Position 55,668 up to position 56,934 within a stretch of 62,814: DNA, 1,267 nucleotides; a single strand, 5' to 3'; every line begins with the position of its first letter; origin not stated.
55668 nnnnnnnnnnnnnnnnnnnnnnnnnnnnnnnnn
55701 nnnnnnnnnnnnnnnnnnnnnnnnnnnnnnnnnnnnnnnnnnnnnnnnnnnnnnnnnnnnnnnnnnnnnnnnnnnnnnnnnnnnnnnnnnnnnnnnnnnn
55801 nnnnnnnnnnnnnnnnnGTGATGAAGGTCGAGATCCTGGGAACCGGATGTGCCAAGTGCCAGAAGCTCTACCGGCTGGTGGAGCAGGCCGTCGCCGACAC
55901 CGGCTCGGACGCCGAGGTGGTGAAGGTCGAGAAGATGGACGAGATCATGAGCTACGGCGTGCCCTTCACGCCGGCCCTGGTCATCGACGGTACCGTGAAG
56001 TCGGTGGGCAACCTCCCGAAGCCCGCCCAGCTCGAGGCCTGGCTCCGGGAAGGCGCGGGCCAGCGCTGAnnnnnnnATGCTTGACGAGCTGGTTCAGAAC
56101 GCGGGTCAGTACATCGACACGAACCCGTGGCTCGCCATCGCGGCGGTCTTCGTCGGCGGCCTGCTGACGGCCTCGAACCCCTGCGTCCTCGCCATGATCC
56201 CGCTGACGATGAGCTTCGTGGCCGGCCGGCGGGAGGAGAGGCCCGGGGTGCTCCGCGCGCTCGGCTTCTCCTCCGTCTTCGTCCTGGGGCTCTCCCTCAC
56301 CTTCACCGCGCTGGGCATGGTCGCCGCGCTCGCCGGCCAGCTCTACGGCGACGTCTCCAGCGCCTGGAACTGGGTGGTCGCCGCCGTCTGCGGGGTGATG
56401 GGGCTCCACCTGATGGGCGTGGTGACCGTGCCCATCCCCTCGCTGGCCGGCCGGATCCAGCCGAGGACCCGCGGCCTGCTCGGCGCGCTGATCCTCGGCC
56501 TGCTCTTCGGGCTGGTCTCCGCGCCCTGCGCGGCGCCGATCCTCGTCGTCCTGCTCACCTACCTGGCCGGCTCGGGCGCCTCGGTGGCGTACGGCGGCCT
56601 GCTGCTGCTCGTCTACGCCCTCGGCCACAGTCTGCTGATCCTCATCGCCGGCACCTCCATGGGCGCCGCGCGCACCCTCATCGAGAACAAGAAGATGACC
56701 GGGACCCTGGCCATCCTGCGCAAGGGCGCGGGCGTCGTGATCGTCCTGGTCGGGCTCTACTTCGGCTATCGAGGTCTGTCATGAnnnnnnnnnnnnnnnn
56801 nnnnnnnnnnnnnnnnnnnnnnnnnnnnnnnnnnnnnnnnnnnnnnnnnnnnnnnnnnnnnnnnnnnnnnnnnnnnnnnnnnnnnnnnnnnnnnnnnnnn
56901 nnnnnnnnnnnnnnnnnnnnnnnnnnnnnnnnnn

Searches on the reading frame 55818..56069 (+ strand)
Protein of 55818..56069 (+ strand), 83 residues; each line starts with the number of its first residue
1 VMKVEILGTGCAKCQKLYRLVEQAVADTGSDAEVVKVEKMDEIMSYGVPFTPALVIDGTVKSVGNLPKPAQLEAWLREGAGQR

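Call 42: search_protein_families(library=ncbifam, proteins=[window:55818-56069:+], max_evalue=0.001)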
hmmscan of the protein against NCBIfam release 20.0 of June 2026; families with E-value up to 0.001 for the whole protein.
window:55818-56069:+ (83 aa): 2 families
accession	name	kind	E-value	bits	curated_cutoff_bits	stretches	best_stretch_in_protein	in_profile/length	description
TIGR00412.2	redox_disulf_2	subfamily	2.5e-28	98.3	62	1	3-76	1-74/75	MTH895/ArsE family thioredoxin-like protein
TIGR00411.1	redox_disulf_1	equivalog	7.6e-07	29.1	92.75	1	10-67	10-70/82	MJ0307 family thioredoxin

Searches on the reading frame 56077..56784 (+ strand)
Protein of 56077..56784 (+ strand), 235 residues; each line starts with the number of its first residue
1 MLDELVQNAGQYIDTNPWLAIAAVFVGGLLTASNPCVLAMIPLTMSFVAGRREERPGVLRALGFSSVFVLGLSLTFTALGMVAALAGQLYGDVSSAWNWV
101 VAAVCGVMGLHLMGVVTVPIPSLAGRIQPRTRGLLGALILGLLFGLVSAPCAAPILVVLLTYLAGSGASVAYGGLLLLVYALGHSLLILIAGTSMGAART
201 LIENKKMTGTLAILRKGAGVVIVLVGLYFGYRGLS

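Call 42: search_protein_families(library=ncbifam, proteins=[window:56077-56784:+], max_evalue=0.001)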
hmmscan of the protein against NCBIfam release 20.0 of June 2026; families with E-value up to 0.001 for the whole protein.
window:56077-56784:+ (235 aa): 3 families
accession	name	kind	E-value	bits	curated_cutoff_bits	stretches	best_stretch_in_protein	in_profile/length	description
NF045694.1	seleno_TsoB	exception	1.4e-22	79.5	805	1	19-229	183-390/572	rhodanese/DsbD fusion-like selenoprotein TsoB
NF001419.0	PRK00293.1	subfamily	1.2e-19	70.4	330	1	15-194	167-351/574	protein-disulfide reductase DsbD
NF040495.1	tranport_ArsG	equivalog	4.8e-12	45.7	200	1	20-230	6-221/225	aromatic aminobenezylarsenical efflux permease ArsG family transporter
